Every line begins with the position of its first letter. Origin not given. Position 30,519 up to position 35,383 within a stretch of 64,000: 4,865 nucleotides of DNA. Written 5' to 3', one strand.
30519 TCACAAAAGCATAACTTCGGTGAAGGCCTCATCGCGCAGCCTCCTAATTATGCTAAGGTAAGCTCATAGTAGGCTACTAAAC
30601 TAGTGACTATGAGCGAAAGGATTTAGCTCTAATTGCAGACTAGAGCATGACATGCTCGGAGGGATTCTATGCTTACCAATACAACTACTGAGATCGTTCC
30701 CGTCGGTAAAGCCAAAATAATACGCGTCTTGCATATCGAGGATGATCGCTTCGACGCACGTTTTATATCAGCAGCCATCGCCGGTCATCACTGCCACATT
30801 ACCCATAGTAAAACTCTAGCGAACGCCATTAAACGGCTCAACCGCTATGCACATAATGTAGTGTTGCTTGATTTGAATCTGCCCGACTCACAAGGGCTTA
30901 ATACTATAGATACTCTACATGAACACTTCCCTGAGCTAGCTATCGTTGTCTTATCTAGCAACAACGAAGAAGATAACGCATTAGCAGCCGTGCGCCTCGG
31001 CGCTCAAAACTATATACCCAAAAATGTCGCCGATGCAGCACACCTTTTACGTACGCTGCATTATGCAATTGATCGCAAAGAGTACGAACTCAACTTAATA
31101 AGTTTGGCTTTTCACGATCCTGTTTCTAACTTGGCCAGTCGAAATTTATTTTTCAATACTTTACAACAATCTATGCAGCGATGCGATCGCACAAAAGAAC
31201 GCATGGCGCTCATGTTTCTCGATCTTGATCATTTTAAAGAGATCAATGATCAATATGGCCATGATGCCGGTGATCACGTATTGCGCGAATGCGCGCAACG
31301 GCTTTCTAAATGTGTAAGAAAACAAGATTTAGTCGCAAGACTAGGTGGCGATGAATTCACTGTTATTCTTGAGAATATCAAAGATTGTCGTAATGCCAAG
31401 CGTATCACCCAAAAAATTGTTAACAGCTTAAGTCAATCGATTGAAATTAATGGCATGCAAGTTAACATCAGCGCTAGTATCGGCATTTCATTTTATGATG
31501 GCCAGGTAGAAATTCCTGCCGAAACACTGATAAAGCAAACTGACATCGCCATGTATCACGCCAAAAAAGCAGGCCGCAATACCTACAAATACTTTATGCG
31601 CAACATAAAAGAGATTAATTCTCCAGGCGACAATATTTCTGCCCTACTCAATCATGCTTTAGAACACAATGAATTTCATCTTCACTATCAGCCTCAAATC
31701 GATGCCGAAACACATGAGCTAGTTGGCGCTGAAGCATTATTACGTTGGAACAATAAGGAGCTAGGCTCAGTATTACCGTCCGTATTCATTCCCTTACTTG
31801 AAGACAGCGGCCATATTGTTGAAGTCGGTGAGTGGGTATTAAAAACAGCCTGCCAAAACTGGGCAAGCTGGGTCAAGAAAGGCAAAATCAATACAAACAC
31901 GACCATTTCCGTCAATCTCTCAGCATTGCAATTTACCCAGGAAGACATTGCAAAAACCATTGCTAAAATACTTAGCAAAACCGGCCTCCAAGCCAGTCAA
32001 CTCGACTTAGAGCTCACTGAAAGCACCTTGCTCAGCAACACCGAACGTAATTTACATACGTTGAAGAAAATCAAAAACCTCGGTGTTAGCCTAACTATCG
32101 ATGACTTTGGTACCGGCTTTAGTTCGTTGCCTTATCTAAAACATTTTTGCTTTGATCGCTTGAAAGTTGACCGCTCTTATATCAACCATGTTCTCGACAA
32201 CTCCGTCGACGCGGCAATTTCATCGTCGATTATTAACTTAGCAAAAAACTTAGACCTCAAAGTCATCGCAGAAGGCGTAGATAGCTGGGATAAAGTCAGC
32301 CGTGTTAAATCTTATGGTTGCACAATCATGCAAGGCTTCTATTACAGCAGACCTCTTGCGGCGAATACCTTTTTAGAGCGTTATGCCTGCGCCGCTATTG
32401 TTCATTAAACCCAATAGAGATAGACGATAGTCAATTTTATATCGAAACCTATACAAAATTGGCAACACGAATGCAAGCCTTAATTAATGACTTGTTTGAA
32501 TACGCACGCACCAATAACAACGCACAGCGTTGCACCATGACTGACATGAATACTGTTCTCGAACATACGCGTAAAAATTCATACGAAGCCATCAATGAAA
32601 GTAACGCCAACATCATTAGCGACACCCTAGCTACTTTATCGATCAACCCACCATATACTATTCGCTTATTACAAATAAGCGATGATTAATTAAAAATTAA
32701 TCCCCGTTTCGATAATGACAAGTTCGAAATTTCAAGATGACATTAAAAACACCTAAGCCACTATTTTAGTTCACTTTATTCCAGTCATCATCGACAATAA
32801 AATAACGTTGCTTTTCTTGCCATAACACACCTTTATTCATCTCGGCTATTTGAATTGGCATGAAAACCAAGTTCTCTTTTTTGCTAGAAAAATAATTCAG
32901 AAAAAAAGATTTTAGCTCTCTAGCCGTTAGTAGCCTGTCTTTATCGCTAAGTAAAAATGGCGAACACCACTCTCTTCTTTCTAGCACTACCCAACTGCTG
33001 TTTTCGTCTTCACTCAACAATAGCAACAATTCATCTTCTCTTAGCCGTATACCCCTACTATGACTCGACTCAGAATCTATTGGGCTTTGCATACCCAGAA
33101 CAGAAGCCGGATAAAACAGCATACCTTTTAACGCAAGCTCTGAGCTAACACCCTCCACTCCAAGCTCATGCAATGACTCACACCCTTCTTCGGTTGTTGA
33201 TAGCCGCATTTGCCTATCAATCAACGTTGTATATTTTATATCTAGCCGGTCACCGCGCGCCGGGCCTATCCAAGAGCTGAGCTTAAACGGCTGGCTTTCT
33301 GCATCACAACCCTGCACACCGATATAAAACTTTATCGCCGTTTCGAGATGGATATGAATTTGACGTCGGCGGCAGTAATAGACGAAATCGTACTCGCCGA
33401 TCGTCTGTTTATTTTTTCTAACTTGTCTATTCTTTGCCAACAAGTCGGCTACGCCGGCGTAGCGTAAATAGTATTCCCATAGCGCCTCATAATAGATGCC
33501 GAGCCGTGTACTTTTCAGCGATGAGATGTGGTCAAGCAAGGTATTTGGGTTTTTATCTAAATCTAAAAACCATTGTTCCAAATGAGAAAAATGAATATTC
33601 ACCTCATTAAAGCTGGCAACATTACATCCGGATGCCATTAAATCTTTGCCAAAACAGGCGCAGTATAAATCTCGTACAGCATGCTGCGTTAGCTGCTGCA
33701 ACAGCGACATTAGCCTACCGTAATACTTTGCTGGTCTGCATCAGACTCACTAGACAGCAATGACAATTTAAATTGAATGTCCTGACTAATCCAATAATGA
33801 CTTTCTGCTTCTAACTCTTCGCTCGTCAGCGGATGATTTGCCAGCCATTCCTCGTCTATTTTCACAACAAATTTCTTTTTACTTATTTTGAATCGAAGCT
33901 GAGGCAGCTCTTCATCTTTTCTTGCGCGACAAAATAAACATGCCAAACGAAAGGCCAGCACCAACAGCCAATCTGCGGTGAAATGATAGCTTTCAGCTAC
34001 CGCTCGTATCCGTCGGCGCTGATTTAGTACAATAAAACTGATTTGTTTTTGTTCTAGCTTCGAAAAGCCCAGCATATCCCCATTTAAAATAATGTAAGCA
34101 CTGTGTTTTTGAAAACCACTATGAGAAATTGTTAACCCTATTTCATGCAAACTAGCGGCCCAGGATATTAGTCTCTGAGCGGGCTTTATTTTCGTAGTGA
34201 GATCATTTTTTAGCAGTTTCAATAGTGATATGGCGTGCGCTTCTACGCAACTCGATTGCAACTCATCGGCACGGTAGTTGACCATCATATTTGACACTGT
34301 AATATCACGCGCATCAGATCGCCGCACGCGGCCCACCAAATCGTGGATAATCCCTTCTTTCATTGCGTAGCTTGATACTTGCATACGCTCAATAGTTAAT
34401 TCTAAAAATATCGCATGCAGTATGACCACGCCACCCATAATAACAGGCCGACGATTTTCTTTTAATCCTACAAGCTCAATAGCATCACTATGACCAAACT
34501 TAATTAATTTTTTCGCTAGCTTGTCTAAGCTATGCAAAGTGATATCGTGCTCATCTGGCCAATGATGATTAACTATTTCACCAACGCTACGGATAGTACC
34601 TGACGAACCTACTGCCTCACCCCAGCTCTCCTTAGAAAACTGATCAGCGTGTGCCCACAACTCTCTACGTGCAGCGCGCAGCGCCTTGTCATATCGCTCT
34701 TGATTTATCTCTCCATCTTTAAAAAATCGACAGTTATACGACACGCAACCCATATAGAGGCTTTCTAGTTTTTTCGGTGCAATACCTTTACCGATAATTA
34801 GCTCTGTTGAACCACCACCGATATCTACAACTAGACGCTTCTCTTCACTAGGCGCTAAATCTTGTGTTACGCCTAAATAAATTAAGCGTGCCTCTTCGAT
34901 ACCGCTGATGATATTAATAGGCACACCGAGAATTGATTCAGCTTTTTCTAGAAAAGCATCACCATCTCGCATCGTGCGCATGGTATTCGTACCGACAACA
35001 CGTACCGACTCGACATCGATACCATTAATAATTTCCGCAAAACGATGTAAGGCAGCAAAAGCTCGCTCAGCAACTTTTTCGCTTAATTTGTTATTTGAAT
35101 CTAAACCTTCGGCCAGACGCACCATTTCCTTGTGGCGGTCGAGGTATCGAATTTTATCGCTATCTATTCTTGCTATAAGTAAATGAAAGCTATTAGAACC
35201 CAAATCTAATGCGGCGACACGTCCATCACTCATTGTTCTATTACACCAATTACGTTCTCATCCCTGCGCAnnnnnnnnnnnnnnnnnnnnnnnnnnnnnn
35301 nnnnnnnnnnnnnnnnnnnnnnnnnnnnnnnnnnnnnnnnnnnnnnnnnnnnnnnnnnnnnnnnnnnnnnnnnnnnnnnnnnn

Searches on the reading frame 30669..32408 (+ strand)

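Call 78: search_protein_families(library=ncbifam, proteins=[window:30669-32408:+], max_evalue=1e-10)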
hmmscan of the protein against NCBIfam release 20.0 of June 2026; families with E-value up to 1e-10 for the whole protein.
window:30669-32408:+ (579 aa): 34 families (the best 25 are shown)
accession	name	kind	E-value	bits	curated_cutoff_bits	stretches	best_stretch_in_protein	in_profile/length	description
NF045675.1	PhdiestaseDibA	equivalog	3.7e-120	402.2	980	1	138-567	194-620/623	phosphodiesterase DibA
NF007474.0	PRK10060.1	equivalog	1.7e-101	340.4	782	1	142-572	232-654/663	cyclic di-GMP phosphodiesterase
NF052458.1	PhdiestGepA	equivalog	1.8e-99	334.1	1200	1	149-566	427-835/840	phosphodiesterase GepA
NF008467.0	PRK11359.1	equivalog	1.1e-98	331.3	857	1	118-567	349-787/800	oxygen-sensing cyclic-di-GMP phosphodiesterase DosP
NF053781.1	cdiGMPphdstlr2612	equivalog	2.8e-93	313.4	1600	1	142-568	835-1261/1268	Tlr1612 family c-di-GMP phosphodiesterase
NF008807.1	PRK11829.1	equivalog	1.6e-81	274.4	733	1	148-577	243-667/670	biofilm formation regulator HmsP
NF007298.0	PRK09776.1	equivalog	7.5e-73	245.9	1135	1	144-573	681-1107/1111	diguanylate cyclase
NF007423.1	PRK09966.1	equivalog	4.2e-53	180.6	325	1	142-299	234-390/390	diguanylate cyclase DgcN/YfiN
NF007135.0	PRK09581.1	equivalog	2.2e-48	165.2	474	1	15-305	153-451/457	PleD family two-component system response regulator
NF052596.1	RR_EAL_PvrR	equivalog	2.1e-47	161.7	580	1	324-570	144-387/398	response regulator cyclic di-GMP phosphodiesterase PvrR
NF007839.0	PRK10551.1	equivalog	2.8e-47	161.5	461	1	328-570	269-508/518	cyclic di-GMP phosphodiesterase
TIGR00254.1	GGDEF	domain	2.2e-46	157.6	37.4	1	146-308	4-166/168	diguanylate cyclase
NF047654.1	DiguCycDgcRLepto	equivalog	7.7e-46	156.3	500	1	19-305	4-292/295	diguanylate cyclase DgcR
NF045673.1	c-di-GMPRcptLapD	equivalog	3.4e-40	138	1020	1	143-562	232-644/647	cyclic di-GMP receptor LapD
NF051473.1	DigCycDgcsShew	equivalog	9.9e-39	133.4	400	1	143-307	131-289/291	diguanylate cyclase DgcS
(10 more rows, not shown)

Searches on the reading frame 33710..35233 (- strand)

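Call 78: search_protein_families(library=ncbifam, proteins=[window:33710-35233:-], max_evalue=1e-10)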
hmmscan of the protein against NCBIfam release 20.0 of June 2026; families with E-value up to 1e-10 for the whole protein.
window:33710-35233:- (507 aa): 3 families
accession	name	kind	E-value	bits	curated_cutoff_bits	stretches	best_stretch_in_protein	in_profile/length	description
NF008260.0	PRK11031.1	equivalog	5.1e-119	398.5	624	1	7-491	9-492/496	guanosine-5'-triphosphate,3'-diphosphate diphosphatase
NF008108.0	PRK10854.1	equivalog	1.8e-111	372.9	864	1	6-483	13-495/513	exopolyphosphatase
TIGR03706.1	exo_poly_only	exception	4e-93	312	307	1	5-300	1-299/300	exopolyphosphatase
